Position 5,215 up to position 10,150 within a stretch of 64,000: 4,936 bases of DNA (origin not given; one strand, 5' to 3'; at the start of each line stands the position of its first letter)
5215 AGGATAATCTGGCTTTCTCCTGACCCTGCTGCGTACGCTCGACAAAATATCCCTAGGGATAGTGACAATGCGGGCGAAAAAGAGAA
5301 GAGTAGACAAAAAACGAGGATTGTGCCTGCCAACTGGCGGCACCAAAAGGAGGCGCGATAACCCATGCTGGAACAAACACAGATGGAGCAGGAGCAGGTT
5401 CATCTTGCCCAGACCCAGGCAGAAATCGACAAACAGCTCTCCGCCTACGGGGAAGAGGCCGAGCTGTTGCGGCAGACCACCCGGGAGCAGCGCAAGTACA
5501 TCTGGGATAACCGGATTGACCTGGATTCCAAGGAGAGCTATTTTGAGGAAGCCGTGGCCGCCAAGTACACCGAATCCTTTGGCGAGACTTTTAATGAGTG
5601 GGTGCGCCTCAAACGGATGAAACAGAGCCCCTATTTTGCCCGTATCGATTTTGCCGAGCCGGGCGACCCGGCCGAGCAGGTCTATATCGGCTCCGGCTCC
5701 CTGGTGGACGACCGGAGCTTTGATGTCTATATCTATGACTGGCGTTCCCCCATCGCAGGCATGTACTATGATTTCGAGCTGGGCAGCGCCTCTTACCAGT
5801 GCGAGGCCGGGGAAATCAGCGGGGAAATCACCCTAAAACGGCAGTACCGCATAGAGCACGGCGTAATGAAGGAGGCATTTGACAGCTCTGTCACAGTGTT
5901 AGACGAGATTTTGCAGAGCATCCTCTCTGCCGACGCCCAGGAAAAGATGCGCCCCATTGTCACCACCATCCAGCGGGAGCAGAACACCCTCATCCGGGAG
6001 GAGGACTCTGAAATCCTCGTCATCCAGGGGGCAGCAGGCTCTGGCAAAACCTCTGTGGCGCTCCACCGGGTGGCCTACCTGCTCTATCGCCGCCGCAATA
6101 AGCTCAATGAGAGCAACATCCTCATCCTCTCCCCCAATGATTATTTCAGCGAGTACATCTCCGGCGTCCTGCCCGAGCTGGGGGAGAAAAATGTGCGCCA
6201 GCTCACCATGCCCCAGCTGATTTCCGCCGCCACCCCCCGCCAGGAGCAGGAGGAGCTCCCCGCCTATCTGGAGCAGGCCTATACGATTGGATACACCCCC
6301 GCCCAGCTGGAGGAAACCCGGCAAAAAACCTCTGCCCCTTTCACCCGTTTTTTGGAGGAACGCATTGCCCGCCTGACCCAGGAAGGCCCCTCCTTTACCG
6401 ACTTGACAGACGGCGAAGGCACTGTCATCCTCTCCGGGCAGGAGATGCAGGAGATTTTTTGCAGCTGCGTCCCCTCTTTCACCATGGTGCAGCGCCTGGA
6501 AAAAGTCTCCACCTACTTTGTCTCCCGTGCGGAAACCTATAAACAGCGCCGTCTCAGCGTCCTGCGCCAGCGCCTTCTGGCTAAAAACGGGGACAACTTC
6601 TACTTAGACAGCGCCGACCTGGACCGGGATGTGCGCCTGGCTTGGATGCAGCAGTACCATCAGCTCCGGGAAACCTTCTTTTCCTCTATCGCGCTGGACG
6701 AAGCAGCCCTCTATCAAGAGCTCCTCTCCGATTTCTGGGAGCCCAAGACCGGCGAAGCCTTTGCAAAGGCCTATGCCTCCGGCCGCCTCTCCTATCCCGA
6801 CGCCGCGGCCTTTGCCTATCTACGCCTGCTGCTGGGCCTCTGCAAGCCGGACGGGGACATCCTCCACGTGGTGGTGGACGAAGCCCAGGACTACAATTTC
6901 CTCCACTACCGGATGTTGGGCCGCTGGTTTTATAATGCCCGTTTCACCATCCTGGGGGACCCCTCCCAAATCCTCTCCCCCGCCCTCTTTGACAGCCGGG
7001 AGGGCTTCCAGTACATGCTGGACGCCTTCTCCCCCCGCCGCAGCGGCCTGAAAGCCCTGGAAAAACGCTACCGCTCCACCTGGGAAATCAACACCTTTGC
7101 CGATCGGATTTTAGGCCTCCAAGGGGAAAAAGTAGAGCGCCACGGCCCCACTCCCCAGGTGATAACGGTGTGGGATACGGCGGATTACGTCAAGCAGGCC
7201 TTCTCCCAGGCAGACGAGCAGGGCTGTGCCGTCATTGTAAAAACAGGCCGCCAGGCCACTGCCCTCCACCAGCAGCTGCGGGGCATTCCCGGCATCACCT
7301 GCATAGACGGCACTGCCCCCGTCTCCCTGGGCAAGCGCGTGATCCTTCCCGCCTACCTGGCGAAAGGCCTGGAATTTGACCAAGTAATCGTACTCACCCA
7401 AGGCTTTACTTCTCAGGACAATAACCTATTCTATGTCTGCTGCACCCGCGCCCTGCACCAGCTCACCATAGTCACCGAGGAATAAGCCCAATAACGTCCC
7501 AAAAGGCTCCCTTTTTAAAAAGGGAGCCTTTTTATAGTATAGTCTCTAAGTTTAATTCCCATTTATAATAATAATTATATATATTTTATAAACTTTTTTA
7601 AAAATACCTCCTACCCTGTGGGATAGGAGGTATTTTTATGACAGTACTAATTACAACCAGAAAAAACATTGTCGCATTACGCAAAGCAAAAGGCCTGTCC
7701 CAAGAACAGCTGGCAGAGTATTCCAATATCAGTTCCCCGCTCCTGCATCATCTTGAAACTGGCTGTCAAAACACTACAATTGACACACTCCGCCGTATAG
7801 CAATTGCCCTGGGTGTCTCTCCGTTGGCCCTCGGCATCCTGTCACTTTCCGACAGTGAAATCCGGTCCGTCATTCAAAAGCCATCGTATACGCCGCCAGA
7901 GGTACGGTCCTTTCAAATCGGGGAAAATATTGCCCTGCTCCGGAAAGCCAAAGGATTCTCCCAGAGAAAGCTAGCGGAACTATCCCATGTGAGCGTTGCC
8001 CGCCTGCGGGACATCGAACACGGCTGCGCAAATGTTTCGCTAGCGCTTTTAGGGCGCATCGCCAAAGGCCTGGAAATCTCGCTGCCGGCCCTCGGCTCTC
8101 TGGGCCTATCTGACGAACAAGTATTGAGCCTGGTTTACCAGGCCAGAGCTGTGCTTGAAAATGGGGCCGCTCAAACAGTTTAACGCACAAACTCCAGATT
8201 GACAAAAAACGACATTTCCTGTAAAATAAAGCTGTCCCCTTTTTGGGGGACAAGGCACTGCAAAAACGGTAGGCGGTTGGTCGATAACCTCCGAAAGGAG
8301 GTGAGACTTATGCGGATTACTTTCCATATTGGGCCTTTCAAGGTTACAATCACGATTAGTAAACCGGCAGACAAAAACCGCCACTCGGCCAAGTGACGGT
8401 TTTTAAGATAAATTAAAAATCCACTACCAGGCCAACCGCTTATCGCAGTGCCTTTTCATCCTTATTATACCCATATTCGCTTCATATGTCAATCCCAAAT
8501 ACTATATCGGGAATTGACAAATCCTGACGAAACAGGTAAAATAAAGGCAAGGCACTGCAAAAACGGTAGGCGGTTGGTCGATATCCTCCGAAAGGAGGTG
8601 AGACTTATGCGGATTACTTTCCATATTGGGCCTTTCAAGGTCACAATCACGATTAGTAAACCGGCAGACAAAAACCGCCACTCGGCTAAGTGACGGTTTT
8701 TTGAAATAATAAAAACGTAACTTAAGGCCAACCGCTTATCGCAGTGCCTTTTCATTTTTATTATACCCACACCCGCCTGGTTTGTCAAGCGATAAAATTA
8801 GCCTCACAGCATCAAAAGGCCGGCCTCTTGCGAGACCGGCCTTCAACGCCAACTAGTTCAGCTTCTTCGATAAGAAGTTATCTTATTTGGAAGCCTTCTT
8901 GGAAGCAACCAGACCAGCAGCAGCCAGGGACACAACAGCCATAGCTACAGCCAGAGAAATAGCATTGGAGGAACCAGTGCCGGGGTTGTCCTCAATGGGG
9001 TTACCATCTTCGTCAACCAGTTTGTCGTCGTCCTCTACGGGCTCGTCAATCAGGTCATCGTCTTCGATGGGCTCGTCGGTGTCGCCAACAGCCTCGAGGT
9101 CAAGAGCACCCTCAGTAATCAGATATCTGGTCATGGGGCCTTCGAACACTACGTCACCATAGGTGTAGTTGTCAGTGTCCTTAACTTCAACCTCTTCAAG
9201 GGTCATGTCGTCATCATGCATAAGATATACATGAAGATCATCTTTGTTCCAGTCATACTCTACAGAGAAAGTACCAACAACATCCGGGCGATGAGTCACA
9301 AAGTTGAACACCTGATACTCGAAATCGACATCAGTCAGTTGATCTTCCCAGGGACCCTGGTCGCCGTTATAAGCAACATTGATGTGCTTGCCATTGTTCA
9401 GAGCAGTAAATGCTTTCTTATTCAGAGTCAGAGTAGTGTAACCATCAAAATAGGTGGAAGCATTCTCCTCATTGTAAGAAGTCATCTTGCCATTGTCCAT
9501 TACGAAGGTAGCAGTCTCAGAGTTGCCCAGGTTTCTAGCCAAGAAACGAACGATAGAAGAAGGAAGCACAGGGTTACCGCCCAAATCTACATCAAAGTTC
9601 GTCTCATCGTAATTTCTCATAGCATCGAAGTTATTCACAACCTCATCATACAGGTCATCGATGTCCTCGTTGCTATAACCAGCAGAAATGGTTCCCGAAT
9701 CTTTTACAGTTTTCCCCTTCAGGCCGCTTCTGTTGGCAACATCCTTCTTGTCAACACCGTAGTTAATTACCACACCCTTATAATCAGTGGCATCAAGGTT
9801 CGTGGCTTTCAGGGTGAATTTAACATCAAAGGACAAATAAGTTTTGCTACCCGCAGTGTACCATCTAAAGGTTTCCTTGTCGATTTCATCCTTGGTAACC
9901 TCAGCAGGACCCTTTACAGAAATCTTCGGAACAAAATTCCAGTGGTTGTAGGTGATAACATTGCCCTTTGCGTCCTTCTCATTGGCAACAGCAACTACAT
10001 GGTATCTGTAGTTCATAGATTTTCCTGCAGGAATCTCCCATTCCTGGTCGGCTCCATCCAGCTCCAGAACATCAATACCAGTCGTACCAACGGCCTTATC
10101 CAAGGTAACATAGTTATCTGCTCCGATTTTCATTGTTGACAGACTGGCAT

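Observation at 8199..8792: Family A: tandem pair of SD-masked 28-codon ORFs, each convergent with a promoter-driven small RNA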

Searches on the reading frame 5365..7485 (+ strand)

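Call 70: search_protein_families(library=pfam, proteins=[window:5365-7485:+], max_evalue=0.001)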
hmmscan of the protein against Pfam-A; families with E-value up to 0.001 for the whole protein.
window:5365-7485:+ (706 aa): 10 families
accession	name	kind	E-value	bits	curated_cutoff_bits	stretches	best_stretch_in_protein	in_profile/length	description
PF00580.27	UvrD-helicase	-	7.6e-10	39.4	23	1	204-255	3-51/271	UvrD/REP helicase N-terminal domain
PF13245.12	AAA_19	-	3.6e-09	37.3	25.1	0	500-538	92-131/134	AAA domain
PF13538.12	UvrD_C_2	-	2.6e-06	27.6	27.4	1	664-703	8-52/52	UvrD-like helicase C-terminal domain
PF01443.25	Viral_helicase1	-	3.7e-06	27.4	21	0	666-704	185-228/228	Viral superfamily 1 RNA helicase core domain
PF02562.22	PhoH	-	3.5e-05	23.8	27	0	201-240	7-44/205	PhoH-like protein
PF25199.1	nSTAND_NTPase5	-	0.00012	22.3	34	1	196-244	22-69/145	Novel STAND NTPase 5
PF00270.35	DEAD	-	0.00021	21.5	26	1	201-317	2-107/167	DEAD/DEAH box helicase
PF13191.12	AAA_16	-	0.0003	21.8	32.6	0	211-312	20-104/167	AAA ATPase domain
PF09848.15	SLFN-g3_helicase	-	0.00054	19.8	24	0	216-253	2-36/354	Schlafen group 3, DNA/RNA helicase domain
PF13361.12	UvrD_C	-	0.00067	19.6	25.6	0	666-704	295-347/350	UvrD-like helicase C-terminal domain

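Call 86: search_protein_families(library=padloc, proteins=[window:5365-7485:+], max_evalue=0.01)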
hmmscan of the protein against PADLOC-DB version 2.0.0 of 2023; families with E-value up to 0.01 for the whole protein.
window:5365-7485:+ (706 aa): 27 families (the best 25 are shown)
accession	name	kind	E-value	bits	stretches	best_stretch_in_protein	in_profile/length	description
PDLC00122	GajB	-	3.2e-14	50.7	1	657-704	422-472/502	UrvD helicase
PDLC03802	RTasHel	-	2.7e-10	37.7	2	201-256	5-56/675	DRT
PDLC00132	GajB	-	3.4e-09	33.9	2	501-582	217-298/625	UrvD helicase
PDLC00107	GajB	-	1.3e-08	31.9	1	502-535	219-253/587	UrvD helicase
PDLC04140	mad8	-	8.3e-08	30.1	1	215-440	27-186/314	mads_8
PDLC00106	GajB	-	8.9e-08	29.1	2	202-256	4-55/577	UrvD helicase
PDLC00104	GajB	-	1.3e-07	28.8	0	204-256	6-54/574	UrvD helicase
PDLC01087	C3a187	-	2.3e-07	28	1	199-240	194-235/559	NERD+UvrD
PDLC04173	GajB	-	3e-07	27.7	1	656-705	416-463/471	-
PDLC00127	GajB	-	1e-06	25.6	0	501-575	204-281/594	UrvD helicase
PDLC00126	GajB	-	6.8e-06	23.2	0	501-544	228-272/606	UrvD helicase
PDLC02372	Nhi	-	9.6e-05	19.2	0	199-235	183-219/470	-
PDLC00103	GajB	-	0.00011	19.3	0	501-535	214-250/612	UrvD helicase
PDLC05035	PDC-S53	-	0.00013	18.1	0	666-702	826-864/900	-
PDLC02350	AbiO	-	0.0003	17.7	0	200-234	180-211/468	AbiO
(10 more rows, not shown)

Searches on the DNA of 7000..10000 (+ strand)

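Call 5: search_rna_families(source=window, start=7000, end=10000, threshold=evalue, max_evalue=10)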
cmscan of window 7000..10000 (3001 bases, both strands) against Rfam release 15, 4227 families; matches with E-value up to 10: 18.
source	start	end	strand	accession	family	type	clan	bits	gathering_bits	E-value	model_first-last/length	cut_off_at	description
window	7585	7646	+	RF02362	Yfr10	Gene; sRNA;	-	31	43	0.056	1-78/78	no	Cyanobacterial functional RNA 10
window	7493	7574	-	RF02075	STnc230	Gene; sRNA;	-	25.2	50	1.1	1-83/83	no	Enterobacterial sRNA STnc230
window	7503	7652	-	RF01816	RsaA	Gene; sRNA;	-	24.6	50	0.34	1-134/134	no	RNA Staph. aureus A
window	7501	7581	+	RF01774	rpsL_ricks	Cis-reg; leader;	-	24.6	60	9.2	1-131/131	no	Rickettsia rpsL leader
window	8784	8843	+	RF02844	RefA9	Gene; antisense;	-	23.4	49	1.6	1-64/64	no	Enterococcus sRNA A9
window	7455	7539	+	RF02075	STnc230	Gene; sRNA;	-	23.4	50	2.6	1-83/83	no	Enterobacterial sRNA STnc230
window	7506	7639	+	RF00515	PyrR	Cis-reg;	-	22.6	54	4.6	1-115/115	no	PyrR binding site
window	7598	7637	-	RF04230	mir-9261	Gene; miRNA;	-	22.4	86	0.31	1-92/92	no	mir-9261 microRNA precursor family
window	7583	7688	-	RF00015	U4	Gene; snRNA; splicing;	CL00007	21.7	46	0.046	1-138/138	no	U4 spliceosomal RNA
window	7499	7576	-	RF02713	MCS4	Gene; sRNA;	-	21.6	56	5.7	1-123/123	no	Mycoplasma sRNA MCS4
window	7490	7649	-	RF01589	plasmodium_snoR11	Gene; snRNA; snoRNA; HACA-box;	-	20.7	80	5.7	1-207/207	no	small nucleolar RNA snoR11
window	7481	7536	+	RF01859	Phe_leader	Cis-reg; leader;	-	20.4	55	3.6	1-125/125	no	Phenylalanine leader peptide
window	7497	7590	-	RF01859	Phe_leader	Cis-reg; leader;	-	19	55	7.3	1-125/125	no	Phenylalanine leader peptide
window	7600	7639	+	RF04230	mir-9261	Gene; miRNA;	-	18.9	86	2.8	1-92/92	no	mir-9261 microRNA precursor family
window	8811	8862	-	RF04179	BTnc049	Gene; sRNA;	-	18.9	81.9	5.9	1-111/111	no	Bacteroides sRNA BTnc049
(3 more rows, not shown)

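Call 9: search_dna_similar(query=window:8199-8492:+, collection=phages, mode=distant, max_evalue=0.01)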
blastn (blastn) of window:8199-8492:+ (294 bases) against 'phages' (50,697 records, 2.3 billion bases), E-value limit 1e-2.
Records with a match: 2; places in all: 2; records where one place covers at least 80% of the query: 0.
Best place of each record, by identity: 60-80% 2.
By first word of the organism name: Bacteriophage 2.
By host as written in the record: - 2.
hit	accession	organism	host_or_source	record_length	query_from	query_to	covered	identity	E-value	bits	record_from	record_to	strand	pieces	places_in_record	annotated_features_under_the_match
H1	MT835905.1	Bacteriophage sp.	human fecal samples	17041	51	259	71%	70.3%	3e-13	82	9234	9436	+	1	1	record has no annotation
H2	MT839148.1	Bacteriophage sp.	human fecal samples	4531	54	258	70%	69.4%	1e-11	75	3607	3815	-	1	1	record has no annotation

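Call 10: search_dna_similar(query=window:8199-8492:+, collection=plasmids, mode=distant, max_evalue=0.01)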
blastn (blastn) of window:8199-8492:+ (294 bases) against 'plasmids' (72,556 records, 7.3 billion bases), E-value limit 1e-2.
Records with a match: 1; places in all: 6; records where one place covers at least 80% of the query: 1.
Best place of each record, by identity: 60-80% 1.
By first word of the organism name: Vescimonas 1.
By predicted mobility (MOB-suite, as given by PLSDB): non-mobilizable 1.
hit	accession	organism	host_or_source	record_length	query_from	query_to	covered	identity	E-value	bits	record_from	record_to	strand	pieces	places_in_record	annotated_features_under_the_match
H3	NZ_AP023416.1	Vescimonas fastidiosa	Homo sapiens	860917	55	294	82%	73.4%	9e-26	175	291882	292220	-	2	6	none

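Call 12: get_annotated_region(hit=H3, flank=4000)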
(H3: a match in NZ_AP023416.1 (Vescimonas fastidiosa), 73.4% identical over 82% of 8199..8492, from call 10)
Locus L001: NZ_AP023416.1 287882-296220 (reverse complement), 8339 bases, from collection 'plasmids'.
description: Vescimonas fastidiosa strain MM35 plasmid pMM35_01
organism: Vescimonas fastidiosa (NCBI taxid 2714353)
taxonomy: Bacteria; Bacillota; Clostridia; Eubacteriales; Oscillospiraceae; Vescimonas; Vescimonas fastidiosa
host: -; source: Homo sapiens; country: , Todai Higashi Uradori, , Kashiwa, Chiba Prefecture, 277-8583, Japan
typing (MOB-suite, as given by PLSDB): non-mobilizable
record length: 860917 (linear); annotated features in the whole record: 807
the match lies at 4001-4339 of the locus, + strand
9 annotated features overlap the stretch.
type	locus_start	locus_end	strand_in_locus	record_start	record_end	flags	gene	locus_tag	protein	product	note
CDS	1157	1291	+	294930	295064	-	rpmH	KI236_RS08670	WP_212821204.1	50S ribosomal protein L34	GO:0006412 - translation [Evidence IEA]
CDS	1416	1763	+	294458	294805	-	rnpA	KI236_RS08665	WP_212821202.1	ribonuclease P protein component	GO:0006396 - RNA processing [Evidence IEA]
CDS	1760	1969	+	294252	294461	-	yidD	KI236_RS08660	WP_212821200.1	membrane protein insertion efficiency factor YidD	-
CDS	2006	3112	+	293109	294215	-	yidC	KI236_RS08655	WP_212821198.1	membrane protein insertase YidC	GO:0051205 - protein insertion into membrane [Evidence IEA]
CDS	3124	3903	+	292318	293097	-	jag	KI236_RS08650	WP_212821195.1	RNA-binding cell elongation regulator Jag/EloR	GO:0051510 - regulation of unidimensional cell growth [Evidence IEA]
CDS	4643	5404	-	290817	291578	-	-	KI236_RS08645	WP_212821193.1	TatD family hydrolase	-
CDS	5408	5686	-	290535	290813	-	-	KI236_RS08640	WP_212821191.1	antibiotic biosynthesis monooxygenase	-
CDS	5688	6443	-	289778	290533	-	-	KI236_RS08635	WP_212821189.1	exodeoxyribonuclease III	-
CDS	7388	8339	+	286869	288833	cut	metG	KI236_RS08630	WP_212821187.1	methionine--tRNA ligase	GO:0006431 - methionyl-tRNA aminoacylation [Evidence IEA]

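Call 13: get_annotated_region(hit=H1, flank=5000)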
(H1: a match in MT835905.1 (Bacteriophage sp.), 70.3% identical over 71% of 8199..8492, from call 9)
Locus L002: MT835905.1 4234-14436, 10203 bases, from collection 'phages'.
description: UNVERIFIED: Bacteriophage sp. clone scaffold_927 genomic sequence.
organism: Bacteriophage sp. (NCBI taxid 38018)
taxonomy: Viruses
host: -; source: human fecal samples; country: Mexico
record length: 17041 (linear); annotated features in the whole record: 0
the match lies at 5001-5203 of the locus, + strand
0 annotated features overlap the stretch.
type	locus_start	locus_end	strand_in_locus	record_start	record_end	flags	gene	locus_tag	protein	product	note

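Call 14: get_annotated_region(hit=H2, flank=5000)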
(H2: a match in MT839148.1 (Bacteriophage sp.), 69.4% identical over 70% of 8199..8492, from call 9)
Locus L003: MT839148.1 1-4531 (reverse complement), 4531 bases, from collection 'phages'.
description: UNVERIFIED: Bacteriophage sp. clone scaffold_9817 genomic sequence.
organism: Bacteriophage sp. (NCBI taxid 38018)
taxonomy: Viruses
host: -; source: human fecal samples; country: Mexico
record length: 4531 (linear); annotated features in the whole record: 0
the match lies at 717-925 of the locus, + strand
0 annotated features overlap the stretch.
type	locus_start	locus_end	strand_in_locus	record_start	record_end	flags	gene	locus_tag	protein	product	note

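Call 74: search_rna_families(source=window, start=8190, end=8800, threshold=evalue, max_evalue=10)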
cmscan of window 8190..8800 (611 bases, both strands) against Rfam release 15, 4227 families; matches with E-value up to 10: 7.
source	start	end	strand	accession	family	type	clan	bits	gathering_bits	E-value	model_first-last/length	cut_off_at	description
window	8431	8571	-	RF01005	MIR530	Gene; miRNA;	-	22.5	85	0.077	1-172/172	no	MIR530 microRNA precursor family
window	8440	8562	-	RF04174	MIR4208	Gene; miRNA;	-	20.6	140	1.4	1-191/191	no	MIR4208 microRNA precursor family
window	8373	8403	-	RF00851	mir-230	Gene; miRNA;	-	18.1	72.7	0.51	1-82/82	no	mir-230 microRNA precursor family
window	8387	8433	-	RF00207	K10_TLS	Cis-reg;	-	17.2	43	1.5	1-48/48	no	K10 transport/localisation element (TLS)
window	8382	8436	-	RF03474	mir-4766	Gene; miRNA;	-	17.1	72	2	1-56/56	no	mir-4766 microRNA precursor family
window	8669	8710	-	RF00106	RNAI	Gene; antisense;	-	14.7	47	4.6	1-102/102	no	RNAI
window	8386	8466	-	RF01424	snoR118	Gene; snRNA; snoRNA; CD-box;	CL00071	14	44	4.7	1-92/92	no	small nucleolar RNA snoR118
